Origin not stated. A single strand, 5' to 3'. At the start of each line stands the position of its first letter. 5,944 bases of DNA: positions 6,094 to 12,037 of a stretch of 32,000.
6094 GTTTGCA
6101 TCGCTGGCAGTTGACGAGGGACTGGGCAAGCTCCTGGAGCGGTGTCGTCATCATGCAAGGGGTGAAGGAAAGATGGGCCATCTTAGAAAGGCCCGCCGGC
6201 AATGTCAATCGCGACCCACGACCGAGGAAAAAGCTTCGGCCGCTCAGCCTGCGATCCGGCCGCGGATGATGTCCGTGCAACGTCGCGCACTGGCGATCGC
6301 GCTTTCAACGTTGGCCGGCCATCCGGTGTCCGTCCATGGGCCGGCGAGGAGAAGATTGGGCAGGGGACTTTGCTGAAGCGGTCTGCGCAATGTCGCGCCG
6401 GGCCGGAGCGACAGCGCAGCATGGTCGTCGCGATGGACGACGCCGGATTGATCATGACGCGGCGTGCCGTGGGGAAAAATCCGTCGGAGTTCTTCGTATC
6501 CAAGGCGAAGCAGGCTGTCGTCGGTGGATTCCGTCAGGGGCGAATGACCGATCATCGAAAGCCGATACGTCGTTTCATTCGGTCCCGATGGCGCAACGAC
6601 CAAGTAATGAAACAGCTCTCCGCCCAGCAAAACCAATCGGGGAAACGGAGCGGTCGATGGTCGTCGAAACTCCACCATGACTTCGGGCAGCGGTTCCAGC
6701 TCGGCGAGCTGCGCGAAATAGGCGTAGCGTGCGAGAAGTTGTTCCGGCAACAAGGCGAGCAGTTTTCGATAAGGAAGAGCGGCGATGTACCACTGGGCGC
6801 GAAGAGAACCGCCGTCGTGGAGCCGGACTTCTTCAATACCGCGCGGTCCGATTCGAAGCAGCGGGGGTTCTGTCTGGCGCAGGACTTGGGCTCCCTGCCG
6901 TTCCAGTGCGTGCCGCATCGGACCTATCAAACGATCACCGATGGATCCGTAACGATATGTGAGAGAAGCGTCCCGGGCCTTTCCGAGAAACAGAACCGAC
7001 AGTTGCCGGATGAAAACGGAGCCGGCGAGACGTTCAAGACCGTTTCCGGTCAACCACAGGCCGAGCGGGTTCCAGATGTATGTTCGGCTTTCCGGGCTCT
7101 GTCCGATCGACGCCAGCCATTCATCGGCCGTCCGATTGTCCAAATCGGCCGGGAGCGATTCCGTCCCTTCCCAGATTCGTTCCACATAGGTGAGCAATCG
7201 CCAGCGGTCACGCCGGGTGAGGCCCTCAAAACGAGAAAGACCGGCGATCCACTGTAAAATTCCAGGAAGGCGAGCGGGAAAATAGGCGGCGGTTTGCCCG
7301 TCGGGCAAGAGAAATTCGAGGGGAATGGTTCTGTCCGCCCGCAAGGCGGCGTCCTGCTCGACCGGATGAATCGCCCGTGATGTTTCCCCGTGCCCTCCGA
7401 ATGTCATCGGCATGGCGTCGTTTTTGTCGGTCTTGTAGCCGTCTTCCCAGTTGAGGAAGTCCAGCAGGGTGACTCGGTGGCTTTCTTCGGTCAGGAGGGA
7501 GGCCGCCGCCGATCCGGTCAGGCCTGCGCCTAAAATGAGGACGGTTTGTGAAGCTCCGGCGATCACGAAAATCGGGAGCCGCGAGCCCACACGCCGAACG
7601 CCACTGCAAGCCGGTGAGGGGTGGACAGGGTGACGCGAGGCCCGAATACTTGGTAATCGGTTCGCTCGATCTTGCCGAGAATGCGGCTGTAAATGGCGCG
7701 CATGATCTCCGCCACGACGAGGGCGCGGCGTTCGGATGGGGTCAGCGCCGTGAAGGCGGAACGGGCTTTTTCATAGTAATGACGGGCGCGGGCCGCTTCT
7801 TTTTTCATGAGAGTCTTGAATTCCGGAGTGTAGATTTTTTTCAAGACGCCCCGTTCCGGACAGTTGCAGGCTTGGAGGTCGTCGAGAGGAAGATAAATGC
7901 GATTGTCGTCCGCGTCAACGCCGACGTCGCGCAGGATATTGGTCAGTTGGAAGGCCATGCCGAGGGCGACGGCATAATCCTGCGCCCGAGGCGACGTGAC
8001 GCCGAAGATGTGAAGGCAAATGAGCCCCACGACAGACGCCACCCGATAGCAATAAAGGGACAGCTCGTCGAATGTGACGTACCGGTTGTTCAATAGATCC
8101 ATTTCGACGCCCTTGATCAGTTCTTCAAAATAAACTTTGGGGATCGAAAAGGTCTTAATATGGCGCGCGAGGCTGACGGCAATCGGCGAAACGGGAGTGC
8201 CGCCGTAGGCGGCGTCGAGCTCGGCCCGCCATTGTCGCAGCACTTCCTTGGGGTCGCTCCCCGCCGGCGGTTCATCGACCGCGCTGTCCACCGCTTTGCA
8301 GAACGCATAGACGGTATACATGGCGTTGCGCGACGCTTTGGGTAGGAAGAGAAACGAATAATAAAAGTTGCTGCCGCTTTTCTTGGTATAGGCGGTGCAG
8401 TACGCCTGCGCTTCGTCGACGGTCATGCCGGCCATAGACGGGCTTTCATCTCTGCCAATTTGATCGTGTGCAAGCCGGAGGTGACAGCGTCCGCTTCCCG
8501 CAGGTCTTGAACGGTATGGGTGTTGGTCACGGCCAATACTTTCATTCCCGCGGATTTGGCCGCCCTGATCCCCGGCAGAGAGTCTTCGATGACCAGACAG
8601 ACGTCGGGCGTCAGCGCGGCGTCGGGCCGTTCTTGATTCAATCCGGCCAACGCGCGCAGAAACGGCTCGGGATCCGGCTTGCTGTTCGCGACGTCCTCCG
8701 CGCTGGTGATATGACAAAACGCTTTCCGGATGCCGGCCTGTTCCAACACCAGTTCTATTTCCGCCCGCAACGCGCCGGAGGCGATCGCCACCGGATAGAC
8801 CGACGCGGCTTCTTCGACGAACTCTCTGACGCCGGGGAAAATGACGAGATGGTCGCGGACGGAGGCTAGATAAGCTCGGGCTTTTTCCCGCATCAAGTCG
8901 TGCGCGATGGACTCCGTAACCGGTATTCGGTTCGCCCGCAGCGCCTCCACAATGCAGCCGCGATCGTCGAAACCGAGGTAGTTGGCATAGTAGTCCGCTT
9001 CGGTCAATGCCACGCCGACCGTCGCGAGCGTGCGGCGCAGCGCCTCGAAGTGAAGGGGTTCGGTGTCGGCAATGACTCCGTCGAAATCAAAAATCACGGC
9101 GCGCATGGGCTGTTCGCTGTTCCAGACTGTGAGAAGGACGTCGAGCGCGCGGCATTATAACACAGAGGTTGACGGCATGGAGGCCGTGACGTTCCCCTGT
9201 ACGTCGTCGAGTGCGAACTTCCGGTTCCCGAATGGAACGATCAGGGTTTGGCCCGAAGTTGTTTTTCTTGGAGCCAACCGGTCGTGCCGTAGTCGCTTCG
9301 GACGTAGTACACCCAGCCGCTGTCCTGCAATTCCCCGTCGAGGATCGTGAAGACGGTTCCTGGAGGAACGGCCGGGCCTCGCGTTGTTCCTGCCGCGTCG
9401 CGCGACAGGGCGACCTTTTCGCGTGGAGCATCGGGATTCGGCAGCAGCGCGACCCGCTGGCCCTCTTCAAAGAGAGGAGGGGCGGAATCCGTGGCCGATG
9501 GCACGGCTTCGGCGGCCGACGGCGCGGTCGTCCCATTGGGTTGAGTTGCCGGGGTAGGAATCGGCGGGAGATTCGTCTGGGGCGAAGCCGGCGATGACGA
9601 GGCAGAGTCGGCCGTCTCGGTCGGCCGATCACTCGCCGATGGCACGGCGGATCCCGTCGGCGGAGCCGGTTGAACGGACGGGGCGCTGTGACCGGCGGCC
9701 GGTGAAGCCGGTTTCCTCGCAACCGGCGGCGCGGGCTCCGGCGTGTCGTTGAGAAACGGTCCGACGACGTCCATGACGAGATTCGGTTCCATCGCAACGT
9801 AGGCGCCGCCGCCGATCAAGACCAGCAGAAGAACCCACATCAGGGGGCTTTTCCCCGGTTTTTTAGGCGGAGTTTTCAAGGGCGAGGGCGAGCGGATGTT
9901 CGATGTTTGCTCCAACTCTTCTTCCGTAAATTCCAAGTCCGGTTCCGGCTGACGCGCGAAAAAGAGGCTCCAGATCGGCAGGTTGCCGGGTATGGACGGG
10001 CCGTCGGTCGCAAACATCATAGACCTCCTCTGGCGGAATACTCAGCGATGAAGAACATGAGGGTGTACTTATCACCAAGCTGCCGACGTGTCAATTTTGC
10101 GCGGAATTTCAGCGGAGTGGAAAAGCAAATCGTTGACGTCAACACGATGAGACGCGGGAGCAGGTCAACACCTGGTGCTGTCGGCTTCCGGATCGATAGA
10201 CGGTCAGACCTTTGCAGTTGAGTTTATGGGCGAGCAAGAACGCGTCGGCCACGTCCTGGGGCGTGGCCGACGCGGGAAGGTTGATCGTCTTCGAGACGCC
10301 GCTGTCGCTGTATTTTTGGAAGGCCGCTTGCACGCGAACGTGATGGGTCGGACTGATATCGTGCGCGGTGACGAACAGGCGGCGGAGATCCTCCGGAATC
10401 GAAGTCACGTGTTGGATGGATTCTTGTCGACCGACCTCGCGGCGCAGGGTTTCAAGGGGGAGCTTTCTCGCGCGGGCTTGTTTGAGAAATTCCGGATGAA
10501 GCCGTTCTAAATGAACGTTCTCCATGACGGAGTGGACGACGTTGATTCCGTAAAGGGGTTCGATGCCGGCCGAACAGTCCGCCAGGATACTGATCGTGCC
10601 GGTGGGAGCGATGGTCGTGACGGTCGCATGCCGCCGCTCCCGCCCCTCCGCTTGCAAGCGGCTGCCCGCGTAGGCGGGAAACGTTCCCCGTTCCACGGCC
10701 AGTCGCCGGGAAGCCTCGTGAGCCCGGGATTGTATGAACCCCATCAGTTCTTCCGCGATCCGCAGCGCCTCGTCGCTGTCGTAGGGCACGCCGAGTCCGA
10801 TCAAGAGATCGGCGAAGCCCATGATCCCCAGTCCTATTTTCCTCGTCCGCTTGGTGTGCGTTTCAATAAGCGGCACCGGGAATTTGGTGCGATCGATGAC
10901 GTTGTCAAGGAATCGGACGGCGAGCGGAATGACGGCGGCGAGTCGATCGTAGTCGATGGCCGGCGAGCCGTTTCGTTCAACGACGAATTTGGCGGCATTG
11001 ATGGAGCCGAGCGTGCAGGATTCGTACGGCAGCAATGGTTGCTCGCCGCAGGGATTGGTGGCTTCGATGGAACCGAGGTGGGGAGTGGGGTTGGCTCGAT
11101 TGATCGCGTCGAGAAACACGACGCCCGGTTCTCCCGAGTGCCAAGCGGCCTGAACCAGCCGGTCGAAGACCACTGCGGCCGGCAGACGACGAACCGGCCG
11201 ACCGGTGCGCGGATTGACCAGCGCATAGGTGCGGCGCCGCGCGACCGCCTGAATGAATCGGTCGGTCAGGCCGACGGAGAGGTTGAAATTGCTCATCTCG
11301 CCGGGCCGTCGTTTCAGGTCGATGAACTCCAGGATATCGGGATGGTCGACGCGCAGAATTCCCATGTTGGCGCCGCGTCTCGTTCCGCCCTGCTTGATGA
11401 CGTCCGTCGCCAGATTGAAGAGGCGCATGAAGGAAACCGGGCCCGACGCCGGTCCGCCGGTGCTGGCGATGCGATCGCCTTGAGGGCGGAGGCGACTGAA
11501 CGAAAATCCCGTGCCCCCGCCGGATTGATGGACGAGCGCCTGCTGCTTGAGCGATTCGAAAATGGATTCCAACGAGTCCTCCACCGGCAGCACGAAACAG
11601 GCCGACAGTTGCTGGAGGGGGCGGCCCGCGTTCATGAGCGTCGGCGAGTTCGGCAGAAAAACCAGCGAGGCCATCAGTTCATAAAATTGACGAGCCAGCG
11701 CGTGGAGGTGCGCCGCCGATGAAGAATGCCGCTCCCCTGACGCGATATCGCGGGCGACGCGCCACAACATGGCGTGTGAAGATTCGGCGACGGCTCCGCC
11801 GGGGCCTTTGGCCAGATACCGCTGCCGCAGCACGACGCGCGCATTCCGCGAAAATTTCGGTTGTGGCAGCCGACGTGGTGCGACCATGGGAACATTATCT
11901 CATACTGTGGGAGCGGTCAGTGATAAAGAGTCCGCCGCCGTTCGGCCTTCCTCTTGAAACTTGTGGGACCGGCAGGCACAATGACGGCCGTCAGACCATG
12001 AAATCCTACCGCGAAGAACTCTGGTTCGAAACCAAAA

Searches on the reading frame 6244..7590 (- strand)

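Call 81: search_protein_families(library=pfam, proteins=[window:6244-7590:-], max_evalue=0.00001)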
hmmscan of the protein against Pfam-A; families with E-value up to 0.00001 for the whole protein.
window:6244-7590:- (448 aa): 1 family
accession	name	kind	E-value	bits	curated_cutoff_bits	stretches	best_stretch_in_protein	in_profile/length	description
PF01593.30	Amino_oxidase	-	2.7e-17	63.7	19.8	1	105-440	94-440/443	Flavin containing amine oxidoreductase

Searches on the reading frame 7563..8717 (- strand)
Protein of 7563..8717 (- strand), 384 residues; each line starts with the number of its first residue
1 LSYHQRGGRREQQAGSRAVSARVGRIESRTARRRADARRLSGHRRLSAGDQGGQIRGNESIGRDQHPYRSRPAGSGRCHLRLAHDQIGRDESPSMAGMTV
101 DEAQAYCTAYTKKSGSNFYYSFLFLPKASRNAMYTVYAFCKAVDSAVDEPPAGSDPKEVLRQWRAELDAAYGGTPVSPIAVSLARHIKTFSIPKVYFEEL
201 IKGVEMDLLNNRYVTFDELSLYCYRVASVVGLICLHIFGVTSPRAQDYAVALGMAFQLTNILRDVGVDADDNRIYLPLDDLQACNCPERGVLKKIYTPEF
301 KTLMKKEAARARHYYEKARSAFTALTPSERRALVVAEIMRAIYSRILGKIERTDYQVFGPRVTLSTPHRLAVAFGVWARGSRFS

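Call 81: search_protein_families(library=pfam, proteins=[window:7563-8717:-], max_evalue=0.00001)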
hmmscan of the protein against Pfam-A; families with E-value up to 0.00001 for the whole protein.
window:7563-8717:- (384 aa): 1 family
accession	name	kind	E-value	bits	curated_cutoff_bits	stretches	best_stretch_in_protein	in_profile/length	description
PF00494.24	SQS_PSY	-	1.1e-75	255.2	26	1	112-366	2-261/263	Squalene/phytoene synthase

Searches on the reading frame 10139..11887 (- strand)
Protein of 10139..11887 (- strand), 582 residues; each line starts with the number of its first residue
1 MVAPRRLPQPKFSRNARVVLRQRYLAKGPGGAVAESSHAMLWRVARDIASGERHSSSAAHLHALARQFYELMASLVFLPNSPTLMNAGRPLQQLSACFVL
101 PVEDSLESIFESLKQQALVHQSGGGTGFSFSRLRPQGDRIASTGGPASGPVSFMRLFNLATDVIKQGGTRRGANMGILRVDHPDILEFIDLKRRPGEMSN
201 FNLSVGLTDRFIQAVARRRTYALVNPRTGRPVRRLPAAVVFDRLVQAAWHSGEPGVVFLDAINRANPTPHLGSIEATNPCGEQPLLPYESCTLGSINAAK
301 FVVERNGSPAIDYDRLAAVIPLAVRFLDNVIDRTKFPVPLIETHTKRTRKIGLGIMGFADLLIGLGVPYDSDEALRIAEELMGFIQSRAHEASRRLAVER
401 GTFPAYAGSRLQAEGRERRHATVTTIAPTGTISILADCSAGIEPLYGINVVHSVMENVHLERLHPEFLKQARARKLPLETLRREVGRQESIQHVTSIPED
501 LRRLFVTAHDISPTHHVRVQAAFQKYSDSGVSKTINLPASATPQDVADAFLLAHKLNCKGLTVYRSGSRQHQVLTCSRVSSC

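Call 81: search_protein_families(library=pfam, proteins=[window:10139-11887:-], max_evalue=0.00001)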
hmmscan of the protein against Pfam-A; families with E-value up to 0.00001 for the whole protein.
window:10139-11887:- (582 aa): 2 families
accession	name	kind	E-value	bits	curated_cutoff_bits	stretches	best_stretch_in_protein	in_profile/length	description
PF02867.20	Ribonuc_red_lgC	-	2.9e-127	425.9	23.9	2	95-412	1-345/523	Ribonucleotide reductase, barrel domain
PF00317.26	Ribonuc_red_lgN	-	3.3e-19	69.1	28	1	11-91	2-76/77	Ribonucleotide reductase, all-alpha domain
